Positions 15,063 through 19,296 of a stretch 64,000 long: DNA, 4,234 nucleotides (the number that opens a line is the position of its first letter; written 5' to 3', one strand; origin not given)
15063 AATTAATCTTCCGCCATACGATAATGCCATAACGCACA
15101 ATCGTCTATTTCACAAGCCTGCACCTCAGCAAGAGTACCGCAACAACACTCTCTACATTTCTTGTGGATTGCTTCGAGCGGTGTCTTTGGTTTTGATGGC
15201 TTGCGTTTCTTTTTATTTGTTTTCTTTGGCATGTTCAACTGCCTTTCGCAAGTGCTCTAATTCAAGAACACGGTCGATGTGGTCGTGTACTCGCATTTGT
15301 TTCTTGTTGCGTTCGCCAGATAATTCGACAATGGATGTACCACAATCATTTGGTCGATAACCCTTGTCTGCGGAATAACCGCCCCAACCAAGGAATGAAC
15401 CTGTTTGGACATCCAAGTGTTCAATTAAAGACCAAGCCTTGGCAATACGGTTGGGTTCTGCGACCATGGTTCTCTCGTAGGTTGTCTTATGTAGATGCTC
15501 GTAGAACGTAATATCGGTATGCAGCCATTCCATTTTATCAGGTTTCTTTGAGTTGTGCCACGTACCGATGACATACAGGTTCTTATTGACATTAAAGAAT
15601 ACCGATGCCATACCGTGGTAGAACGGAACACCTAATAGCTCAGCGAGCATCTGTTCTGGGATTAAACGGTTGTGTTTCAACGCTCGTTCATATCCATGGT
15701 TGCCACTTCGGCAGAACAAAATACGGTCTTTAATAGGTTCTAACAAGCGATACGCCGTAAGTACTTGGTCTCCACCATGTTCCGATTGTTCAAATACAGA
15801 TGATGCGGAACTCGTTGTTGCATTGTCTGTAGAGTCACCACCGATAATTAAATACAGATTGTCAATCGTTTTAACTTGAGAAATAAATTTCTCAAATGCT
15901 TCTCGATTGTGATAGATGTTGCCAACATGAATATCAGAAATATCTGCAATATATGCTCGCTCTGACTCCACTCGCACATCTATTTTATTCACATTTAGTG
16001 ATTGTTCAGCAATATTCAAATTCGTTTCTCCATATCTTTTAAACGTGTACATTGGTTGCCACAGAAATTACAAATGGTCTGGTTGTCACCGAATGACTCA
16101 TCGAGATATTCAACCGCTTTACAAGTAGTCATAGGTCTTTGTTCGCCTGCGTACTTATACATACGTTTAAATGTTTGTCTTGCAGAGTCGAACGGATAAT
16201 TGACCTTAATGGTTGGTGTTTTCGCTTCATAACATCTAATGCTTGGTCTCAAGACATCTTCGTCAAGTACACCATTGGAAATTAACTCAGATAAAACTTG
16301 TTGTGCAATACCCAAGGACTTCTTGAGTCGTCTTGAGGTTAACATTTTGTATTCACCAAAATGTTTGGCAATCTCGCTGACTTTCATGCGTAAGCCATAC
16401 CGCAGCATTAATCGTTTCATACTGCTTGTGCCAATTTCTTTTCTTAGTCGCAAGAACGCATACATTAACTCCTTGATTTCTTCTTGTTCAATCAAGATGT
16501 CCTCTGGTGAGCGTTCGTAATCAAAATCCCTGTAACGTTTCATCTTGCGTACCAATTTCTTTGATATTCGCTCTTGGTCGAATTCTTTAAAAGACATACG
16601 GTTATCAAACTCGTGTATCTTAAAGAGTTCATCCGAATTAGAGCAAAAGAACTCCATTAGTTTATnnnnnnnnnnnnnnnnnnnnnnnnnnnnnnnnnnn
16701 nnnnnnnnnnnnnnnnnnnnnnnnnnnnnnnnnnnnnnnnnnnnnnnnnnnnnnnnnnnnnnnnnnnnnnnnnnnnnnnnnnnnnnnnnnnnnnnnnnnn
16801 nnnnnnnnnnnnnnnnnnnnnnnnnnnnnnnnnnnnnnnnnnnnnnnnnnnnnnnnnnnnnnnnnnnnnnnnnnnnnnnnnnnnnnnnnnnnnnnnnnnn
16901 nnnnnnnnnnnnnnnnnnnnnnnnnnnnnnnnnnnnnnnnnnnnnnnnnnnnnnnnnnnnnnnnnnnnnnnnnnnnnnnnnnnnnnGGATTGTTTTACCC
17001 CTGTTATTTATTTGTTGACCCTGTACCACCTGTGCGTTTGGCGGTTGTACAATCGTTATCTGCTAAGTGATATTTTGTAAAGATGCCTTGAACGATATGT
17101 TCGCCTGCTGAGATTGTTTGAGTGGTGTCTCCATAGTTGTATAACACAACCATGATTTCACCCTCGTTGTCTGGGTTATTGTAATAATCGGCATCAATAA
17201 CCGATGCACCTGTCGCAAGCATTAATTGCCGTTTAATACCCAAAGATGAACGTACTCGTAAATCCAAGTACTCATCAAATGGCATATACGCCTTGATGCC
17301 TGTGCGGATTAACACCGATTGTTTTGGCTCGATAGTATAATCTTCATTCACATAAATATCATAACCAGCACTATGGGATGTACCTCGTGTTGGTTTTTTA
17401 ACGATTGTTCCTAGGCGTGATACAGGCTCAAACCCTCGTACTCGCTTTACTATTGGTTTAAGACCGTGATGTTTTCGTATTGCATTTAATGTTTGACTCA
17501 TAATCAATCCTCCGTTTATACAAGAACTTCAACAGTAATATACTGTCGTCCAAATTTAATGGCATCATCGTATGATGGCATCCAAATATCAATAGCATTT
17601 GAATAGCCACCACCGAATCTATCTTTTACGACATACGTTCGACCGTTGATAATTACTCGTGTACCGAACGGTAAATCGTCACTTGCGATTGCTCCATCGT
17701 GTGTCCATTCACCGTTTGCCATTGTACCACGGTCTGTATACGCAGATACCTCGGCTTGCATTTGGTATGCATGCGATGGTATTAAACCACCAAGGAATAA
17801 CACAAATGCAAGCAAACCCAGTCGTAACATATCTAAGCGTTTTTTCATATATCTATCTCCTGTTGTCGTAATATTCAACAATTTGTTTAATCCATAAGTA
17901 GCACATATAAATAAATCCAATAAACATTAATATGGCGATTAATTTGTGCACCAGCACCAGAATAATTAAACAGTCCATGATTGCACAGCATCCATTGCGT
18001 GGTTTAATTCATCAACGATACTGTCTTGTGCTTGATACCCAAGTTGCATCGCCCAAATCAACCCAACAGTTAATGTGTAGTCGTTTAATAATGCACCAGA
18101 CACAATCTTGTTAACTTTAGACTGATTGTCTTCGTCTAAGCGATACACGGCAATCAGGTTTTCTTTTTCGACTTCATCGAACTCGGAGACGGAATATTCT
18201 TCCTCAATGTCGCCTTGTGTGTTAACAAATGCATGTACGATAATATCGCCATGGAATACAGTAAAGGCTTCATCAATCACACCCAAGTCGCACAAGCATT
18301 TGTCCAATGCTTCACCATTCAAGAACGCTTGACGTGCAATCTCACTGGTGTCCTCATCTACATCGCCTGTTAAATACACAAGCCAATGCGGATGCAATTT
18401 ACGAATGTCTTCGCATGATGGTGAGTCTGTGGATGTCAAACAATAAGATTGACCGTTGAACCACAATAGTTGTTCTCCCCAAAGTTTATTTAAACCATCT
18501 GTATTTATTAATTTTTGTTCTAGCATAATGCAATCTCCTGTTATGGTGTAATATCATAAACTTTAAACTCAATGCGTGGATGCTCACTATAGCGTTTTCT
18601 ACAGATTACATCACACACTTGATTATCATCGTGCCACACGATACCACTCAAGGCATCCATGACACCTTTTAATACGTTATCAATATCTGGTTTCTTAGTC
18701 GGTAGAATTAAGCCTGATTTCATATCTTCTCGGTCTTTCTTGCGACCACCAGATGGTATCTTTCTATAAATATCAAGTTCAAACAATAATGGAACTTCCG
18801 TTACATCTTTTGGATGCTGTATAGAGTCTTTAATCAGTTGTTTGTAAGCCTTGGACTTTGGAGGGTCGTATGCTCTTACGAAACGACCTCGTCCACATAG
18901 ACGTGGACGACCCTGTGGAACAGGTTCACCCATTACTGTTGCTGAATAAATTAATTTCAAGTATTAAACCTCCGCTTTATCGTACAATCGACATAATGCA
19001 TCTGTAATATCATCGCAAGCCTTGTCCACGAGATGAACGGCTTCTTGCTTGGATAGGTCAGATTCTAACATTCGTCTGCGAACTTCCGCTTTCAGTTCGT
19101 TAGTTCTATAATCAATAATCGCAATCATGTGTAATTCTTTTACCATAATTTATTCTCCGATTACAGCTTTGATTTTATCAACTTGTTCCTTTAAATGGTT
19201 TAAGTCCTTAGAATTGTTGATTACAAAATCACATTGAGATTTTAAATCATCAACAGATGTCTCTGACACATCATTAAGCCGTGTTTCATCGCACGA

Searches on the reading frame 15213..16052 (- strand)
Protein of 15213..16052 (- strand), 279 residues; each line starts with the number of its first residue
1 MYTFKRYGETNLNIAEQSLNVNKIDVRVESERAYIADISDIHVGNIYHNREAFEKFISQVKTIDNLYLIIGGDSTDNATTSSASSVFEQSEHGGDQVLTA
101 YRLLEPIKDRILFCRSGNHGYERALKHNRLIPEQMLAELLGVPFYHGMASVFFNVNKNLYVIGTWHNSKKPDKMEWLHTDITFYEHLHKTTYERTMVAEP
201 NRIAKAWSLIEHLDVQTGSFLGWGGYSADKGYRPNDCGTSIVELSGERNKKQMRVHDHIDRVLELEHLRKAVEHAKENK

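Call 16: search_protein_families(library=pfam, proteins=[window:15213-16052:-], max_evalue=0.01)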
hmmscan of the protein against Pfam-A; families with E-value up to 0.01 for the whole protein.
window:15213-16052:- (279 aa): 0 families

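Call 41: search_protein_families(library=phrogs, proteins=[window:15213-16052:-], max_evalue=0.001)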
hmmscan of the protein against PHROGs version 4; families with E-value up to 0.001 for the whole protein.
window:15213-16052:- (279 aa): 1 family
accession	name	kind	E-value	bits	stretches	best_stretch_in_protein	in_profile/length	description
phrog_7339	-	DNA, RNA and nucleotide metabolism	1.3e-24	87.9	1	29-252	26-256/263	DNA repair exonuclease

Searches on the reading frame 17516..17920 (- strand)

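Call 34: search_protein_families(library=pfam, proteins=[window:17516-17920:-], max_evalue=0.01)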
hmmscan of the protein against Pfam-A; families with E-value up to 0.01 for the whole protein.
window:17516-17920:- (134 aa): 1 family
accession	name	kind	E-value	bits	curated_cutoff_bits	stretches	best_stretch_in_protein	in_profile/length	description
PF06725.17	3D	-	0.0044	17.6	23.8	1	78-133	3-71/72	3D domain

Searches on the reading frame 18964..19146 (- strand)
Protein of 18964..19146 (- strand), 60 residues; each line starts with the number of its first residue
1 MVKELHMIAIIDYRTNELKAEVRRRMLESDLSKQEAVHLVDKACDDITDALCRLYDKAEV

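Call 55: search_protein_families(library=pfam, proteins=[window:18964-19146:-], max_evalue=0.1)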
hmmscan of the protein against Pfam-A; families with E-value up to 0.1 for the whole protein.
window:18964-19146:- (60 aa): 1 family
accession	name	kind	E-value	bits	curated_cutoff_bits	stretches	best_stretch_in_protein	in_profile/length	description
PF11455.13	MazE-like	-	0.075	13.5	22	1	11-49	24-64/65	Antitoxin MazE-like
